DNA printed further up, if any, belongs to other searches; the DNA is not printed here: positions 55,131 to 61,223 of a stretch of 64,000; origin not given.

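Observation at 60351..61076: Unrecognised Cys-rich Rhs C-terminal domain with a compositional break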

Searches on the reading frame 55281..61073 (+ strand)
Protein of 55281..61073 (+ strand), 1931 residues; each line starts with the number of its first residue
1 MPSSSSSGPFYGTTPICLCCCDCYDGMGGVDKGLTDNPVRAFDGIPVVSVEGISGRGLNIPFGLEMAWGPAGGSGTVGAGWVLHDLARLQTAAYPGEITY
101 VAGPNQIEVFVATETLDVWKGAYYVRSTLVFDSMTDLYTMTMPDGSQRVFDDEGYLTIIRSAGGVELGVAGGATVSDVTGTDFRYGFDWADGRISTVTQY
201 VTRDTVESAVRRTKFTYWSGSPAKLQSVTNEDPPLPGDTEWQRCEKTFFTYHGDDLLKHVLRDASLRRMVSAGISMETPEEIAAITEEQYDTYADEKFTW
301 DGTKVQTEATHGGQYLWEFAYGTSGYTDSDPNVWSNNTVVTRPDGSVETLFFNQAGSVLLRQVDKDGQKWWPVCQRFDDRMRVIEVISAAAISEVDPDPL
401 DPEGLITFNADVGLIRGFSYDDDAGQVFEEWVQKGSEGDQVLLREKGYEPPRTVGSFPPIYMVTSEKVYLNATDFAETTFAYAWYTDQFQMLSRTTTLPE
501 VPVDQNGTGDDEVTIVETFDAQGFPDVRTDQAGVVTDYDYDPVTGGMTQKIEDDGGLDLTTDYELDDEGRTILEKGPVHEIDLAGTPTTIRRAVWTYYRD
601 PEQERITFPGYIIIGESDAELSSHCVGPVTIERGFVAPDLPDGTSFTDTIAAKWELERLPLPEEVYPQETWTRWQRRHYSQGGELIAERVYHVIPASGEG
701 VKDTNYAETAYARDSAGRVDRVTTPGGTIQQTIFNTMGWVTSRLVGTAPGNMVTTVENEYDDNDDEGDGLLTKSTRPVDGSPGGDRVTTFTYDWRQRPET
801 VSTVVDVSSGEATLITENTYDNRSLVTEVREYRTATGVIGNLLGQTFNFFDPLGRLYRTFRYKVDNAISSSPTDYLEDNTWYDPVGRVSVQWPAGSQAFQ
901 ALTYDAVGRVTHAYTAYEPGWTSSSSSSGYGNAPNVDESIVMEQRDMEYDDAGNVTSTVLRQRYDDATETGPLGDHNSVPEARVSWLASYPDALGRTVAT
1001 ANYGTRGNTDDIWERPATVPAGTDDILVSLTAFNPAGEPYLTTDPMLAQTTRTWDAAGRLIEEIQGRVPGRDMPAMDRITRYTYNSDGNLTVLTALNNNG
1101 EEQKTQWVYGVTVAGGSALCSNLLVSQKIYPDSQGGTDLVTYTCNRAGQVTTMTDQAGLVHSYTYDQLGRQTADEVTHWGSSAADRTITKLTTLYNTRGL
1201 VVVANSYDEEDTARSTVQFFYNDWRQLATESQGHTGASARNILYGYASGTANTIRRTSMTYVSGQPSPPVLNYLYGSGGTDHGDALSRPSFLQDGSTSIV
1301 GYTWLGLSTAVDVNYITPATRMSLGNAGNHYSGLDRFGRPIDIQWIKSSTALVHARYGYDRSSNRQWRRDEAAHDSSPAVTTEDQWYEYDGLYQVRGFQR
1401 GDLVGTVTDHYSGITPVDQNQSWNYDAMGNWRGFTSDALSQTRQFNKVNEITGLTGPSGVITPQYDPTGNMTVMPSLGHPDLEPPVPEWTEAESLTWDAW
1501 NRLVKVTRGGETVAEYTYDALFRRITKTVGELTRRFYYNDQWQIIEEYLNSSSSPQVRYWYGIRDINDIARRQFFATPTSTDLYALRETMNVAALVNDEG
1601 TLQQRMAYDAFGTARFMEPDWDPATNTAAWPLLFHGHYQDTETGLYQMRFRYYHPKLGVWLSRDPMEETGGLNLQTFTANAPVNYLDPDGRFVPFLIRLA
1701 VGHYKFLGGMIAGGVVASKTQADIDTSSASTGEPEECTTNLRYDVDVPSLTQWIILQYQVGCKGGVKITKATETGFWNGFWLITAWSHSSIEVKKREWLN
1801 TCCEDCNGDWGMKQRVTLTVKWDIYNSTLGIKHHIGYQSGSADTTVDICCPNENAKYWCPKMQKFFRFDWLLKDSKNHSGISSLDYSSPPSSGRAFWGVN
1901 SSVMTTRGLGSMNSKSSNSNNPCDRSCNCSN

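Call 4: search_protein_families(library=pfam, proteins=[window:55281-61073:+], max_evalue=1)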
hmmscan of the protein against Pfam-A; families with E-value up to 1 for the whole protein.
window:55281-61073:+ (1931 aa): 3 families
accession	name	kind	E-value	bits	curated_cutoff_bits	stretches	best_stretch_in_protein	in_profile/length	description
PF05593.20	RHS_repeat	-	1.7e-08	35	22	2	1145-1173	2-30/38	RHS Repeat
PF20041.5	DUF6443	-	0.0033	18.1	27.8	1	864-920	9-71/137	Domain of unknown function (DUF6443)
PF15283.12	DUF4595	-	0.13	12.6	34.2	0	1066-1108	68-106/202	Domain of unknown function (DUF4595) with porin-like fold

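Call 6: search_protein_families(library=ncbifam, proteins=[window:55281-61073:+], max_evalue=1)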
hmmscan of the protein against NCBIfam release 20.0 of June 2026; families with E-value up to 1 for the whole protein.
window:55281-61073:+ (1931 aa): 3 families
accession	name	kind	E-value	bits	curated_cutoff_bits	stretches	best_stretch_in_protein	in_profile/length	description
TIGR03696.1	Rhs_assc_core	domain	1.2e-20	73.7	32.5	1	1608-1690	1-75/76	RHS repeat-associated core domain-containing protein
TIGR01643.1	YD_repeat_2x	repeat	1.2e-07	31.9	15.8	1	1144-1172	1-29/42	YD repeat-containing protein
NF041261.1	RHS_core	equivalog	3e-06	25.3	2000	1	1593-1690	1169-1260/1261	RHS element core protein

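Call 18: find_encoding_contigs(protein=window:55281-61073:+, flank=10000, max_places=6)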
Protein window:55281-61073:+ (1931 aa): no gene with exactly this product is on record in the collection.

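Call 51: search_solved_structures(query=window:55281-61073:+, max_evalue=0.001)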
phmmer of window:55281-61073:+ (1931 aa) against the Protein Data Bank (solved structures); distinct sequences matched with E-value up to 0.001: 16.
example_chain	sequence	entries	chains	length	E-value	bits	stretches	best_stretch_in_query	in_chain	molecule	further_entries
8cp6_B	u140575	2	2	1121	1.6e-11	45.3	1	1609-1690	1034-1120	Toxin protein Tse5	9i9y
8qjc_A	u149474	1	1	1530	1.4e-10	42.2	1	1496-1690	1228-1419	T6SS-associated Rhs core and toxin domain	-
8qjd_A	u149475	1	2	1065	1.7e-10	41.9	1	1496-1690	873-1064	Salmonella bongori Rhs core domain (residues 360-1420)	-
8qjb_A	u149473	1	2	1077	1.8e-10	41.9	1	1496-1690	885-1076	T6SS-associated Rhs core domain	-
8h8a_A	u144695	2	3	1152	4.3e-10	40.6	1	1495-1690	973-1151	Putative Rhs-family protein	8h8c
8h8b_A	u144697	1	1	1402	1.6e-09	38.7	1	1495-1691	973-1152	Putative Rhs-family protein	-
8uy4_A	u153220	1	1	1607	5e-09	37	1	1632-1690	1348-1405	Tse15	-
7q97_A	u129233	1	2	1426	8.3e-09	36.3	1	1495-1690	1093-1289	Rhs family protein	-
8uxt_A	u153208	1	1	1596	9.7e-08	32.8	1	1632-1690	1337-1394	Tse15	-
9c4k_Q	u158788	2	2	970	3.2e-07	31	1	1628-1691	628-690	Toxin subunit YenC2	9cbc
4igl_B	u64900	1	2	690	3.9e-07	30.8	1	1628-1690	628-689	YenC2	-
8qja_A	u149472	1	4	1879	7.1e-07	29.9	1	1495-1690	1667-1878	Putative type VI secretion system YD repeat-containing Rhs element Vgr protein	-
5kis_B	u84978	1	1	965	7.2e-07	29.9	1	1634-1692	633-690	RHS2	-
6l7i_G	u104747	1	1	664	1e-05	26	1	1624-1690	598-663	TccC2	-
8fjp_A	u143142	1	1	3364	1.2e-05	25.9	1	1633-1704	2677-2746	salivary gland surface protein 1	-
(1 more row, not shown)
